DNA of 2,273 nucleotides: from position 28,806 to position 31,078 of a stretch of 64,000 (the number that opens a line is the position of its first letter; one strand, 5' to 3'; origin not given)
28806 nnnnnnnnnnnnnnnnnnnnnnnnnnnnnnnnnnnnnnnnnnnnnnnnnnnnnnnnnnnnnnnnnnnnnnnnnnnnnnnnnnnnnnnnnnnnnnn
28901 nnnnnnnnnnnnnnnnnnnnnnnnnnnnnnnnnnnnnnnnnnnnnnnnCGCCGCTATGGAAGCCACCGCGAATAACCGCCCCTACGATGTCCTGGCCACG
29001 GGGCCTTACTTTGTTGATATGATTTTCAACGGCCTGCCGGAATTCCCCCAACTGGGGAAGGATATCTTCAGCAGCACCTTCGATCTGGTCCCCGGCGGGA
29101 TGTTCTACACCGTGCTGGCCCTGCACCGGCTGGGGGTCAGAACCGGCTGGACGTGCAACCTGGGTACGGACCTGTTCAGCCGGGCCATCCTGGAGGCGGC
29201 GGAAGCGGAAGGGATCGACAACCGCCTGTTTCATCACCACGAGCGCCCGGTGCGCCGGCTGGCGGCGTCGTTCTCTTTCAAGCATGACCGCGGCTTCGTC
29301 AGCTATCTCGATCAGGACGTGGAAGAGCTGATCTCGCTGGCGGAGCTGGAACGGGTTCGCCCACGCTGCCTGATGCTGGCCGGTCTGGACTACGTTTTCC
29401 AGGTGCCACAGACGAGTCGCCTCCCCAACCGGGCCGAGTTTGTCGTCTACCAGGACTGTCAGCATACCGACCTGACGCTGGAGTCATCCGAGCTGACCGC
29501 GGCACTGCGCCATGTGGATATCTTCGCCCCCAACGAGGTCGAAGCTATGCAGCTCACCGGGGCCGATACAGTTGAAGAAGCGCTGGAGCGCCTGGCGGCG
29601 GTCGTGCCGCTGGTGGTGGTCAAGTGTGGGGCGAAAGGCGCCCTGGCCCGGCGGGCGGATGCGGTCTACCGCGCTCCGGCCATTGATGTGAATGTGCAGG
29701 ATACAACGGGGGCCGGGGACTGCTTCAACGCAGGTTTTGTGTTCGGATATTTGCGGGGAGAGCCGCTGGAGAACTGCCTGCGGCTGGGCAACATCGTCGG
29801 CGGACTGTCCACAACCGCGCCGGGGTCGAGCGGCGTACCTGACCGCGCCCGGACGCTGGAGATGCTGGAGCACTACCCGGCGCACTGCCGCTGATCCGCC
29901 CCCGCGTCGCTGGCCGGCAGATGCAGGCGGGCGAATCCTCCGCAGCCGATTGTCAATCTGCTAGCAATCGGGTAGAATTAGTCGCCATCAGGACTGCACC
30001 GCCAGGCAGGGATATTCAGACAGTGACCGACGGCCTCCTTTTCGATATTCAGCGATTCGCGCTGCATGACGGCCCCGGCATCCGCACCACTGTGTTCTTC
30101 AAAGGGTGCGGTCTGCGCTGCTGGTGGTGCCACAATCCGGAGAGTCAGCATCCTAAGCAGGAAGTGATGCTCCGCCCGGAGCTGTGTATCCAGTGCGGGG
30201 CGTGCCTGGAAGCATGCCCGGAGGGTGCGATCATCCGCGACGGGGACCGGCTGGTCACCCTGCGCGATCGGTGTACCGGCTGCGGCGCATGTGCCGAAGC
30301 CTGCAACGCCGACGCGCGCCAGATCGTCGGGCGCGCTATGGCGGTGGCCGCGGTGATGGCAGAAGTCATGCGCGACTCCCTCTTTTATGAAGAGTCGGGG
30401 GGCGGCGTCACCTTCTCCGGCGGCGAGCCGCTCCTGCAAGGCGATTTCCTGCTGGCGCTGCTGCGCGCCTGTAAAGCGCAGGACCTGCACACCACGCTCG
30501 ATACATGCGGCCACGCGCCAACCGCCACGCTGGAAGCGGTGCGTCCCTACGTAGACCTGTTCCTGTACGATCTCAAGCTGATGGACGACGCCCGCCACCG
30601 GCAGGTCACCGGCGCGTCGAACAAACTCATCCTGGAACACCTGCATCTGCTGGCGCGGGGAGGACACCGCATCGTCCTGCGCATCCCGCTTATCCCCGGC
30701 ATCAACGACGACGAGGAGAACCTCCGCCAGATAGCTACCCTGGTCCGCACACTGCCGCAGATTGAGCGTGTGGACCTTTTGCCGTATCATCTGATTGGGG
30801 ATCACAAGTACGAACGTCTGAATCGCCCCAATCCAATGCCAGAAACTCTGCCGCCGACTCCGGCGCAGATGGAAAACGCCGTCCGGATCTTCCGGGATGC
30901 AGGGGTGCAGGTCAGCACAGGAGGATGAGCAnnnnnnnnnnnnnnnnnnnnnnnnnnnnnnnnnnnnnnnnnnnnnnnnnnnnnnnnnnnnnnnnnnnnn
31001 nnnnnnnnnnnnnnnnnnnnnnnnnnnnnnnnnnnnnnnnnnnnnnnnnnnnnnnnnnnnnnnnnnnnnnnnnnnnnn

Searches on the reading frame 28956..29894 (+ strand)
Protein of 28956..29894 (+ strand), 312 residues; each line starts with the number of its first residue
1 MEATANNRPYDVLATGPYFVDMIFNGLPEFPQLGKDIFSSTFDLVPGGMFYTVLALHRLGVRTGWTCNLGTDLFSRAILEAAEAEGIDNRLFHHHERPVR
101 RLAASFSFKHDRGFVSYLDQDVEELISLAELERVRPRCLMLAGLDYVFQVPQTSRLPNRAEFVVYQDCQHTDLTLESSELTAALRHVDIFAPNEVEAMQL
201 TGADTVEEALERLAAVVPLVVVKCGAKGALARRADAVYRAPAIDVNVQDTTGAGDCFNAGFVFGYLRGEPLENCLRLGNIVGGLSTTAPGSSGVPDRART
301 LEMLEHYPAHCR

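Call 4: search_protein_families(library=ncbifam, proteins=[window:28956-29894:+])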
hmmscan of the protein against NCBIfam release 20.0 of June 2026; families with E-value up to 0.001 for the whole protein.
window:28956-29894:+ (312 aa): 21 families
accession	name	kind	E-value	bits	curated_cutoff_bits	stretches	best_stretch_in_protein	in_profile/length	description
TIGR02152.1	D_ribokin_bact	equivalog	5.8e-25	88.2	299.65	1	182-292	171-287/298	ribokinase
TIGR04382.1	myo_inos_iolC_N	equivalog_domain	6.1e-23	81.6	300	1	177-295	179-300/309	5-dehydro-2-deoxygluconokinase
NF008353.0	PRK11142.1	equivalog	5.4e-19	68.8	341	1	183-305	175-304/307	ribokinase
NF053626.1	RibKinHalex1628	equivalog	1.6e-17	63.9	330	1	55-304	47-291/293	ATP-dependent ribose-1-phosphate kinase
TIGR03168.1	1-PFK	subfamily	1.5e-15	56.9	216.4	1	186-302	176-297/305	hexose kinase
NF040938.1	KDG_KDGal_kin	equivalog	1.4e-14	53.9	400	1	180-291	176-289/305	bifunctional 2-dehydro-3-deoxygluconokinase/2-dehydro-3-deoxygalactonokinase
NF041134.1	R1P_kin_Thcocales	equivalog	6.8e-14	52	500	1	11-285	2-262/291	ADP-dependent ribose-1-phosphate kinase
NF007321.0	PRK09813.1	equivalog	7.4e-14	51.9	247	1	52-279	30-248/261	fructoselysine 6-kinase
TIGR03828.1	pfkB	equivalog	1.1e-13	50.9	292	1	187-302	177-297/305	1-phosphofructokinase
NF006957.1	PRK09434.1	equivalog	3.1e-13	49.9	450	1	179-291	172-292/302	fructokinase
NF049991.1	TagKinase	equivalog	3.2e-13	49.2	420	1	179-291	187-301/321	tagatose kinase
NF041332.1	KDG_KDGal_kin_Halo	equivalog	5.3e-12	45.8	440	1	180-292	183-298/320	bifunctional 2-dehydro-3-deoxygluconokinase/2-dehydro-3-deoxygalactonokinase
NF047869.1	myo_kin_aldol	exception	2.4e-11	42.7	600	1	178-290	197-316/586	bifunctional 5-dehydro-2-deoxygluconokinase/5-dehydro-2-deoxyphosphogluconate aldolase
NF041164.1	NucKinThplmales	equivalog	4.6e-11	42.4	450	1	163-282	150-268/295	nucleoside kinase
NF041320.1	pfkB_Halo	equivalog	6.4e-11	42.2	400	1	175-291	160-282/302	1-phosphofructokinase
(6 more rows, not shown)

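Call 17: search_protein_families(library=pfam, proteins=[window:28956-29894:+], max_evalue=0.00001)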
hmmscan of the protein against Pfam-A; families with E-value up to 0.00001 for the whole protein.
window:28956-29894:+ (312 aa): 1 family
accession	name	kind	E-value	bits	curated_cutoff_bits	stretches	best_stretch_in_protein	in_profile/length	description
PF00294.29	PfkB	-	8.3e-36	124.3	25.8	1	52-292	42-296/302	pfkB family carbohydrate kinase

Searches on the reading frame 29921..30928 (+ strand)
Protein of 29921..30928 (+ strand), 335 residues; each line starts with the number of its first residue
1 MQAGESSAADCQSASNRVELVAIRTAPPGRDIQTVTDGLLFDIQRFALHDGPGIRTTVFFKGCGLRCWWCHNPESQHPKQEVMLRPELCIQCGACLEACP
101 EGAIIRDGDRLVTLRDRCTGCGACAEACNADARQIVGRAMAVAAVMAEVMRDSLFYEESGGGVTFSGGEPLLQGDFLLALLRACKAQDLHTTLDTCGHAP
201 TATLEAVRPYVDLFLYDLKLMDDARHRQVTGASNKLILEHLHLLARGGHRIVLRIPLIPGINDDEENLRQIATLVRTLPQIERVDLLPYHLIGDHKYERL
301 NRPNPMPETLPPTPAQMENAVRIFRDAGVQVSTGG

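Call 4: search_protein_families(library=ncbifam, proteins=[window:29921-30928:+])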
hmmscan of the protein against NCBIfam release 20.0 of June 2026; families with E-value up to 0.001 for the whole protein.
window:29921-30928:+ (335 aa): 70 families (the best 25 are shown)
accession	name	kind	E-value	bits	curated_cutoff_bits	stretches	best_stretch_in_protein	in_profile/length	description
NF043069.1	T4HPD_activ_SAM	equivalog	6.2e-114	380.4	425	1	39-335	3-299/299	trans-4-hydroxy-L-proline dehydratase activase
TIGR02494.1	PFLE_PFLC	subfamily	1.6e-108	362.4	174.35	1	41-327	2-292/293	glycyl-radical enzyme activating protein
NF048010.1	SfplDhtActHpsHDes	equivalog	1.2e-92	310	430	1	36-318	4-292/298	(2S)-3-sulfopropanediol dehydratase activating enzyme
NF033719.1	ind_deCO2_activ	equivalog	3.7e-88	295.7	425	1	38-330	1-299/302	indoleacetate decarboxylase activase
TIGR04395.1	cutC_activ_rSAM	equivalog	2.7e-86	289.7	360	1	39-331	6-304/309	choline TMA-lyase-activating enzyme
NF048008.1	SfplDhtActHpfHKleb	equivalog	3.8e-78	262.9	500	1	40-307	2-276/308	(2S)-3-sulfopropanediol dehydratase activating enzyme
NF033717.2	HPDL_rSAM_activ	equivalog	7.2e-76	255.4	420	1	37-330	3-302/311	4-hydroxyphenylacetate decarboxylase activase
TIGR04003.1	rSAM_BssD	equivalog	1.7e-72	244.3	496.45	1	39-304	2-274/314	[benzylsuccinate synthase]-activating enzyme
NF007483.0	PRK10076.1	equivalog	1.1e-68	231.5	326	2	117-335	75-292/292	[formate-C-acetyltransferase]-activating enzyme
TIGR02493.1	PFLA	equivalog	4.7e-66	222.5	231.75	2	119-326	23-234/235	pyruvate formate-lyase-activating protein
TIGR04041.1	activase_YjjW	hypoth_equivalog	4.2e-53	180.5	250.2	1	43-297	7-246/276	YjjW family glycine radical enzyme activase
NF008356.0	PRK11145.1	equivalog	2.8e-51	174.2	375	2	108-331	20-244/246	pyruvate formate lyase 1-activating protein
TIGR02495.1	NrdG2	equivalog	8.6e-20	70.9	131.15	2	138-277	45-182/193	anaerobic ribonucleoside-triphosphate reductase activating protein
TIGR02491.1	NrdG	equivalog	4e-11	43.1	126.1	1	42-80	4-42/154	anaerobic ribonucleoside-triphosphate reductase activating protein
NF058577.1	FdxA_fam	equivalog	6.3e-10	39.1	65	1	88-132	8-52/52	4Fe-4S ferredoxin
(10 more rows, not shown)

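Call 20: list_cluster_members(proteins=[P0001, window:30023-30925:+])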
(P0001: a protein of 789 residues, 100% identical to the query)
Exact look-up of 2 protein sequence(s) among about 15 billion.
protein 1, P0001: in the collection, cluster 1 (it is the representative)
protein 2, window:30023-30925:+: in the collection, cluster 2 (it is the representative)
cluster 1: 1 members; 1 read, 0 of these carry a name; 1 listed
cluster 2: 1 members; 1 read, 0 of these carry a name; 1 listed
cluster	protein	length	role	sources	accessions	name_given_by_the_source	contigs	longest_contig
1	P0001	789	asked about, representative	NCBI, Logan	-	-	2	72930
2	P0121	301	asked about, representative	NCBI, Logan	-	-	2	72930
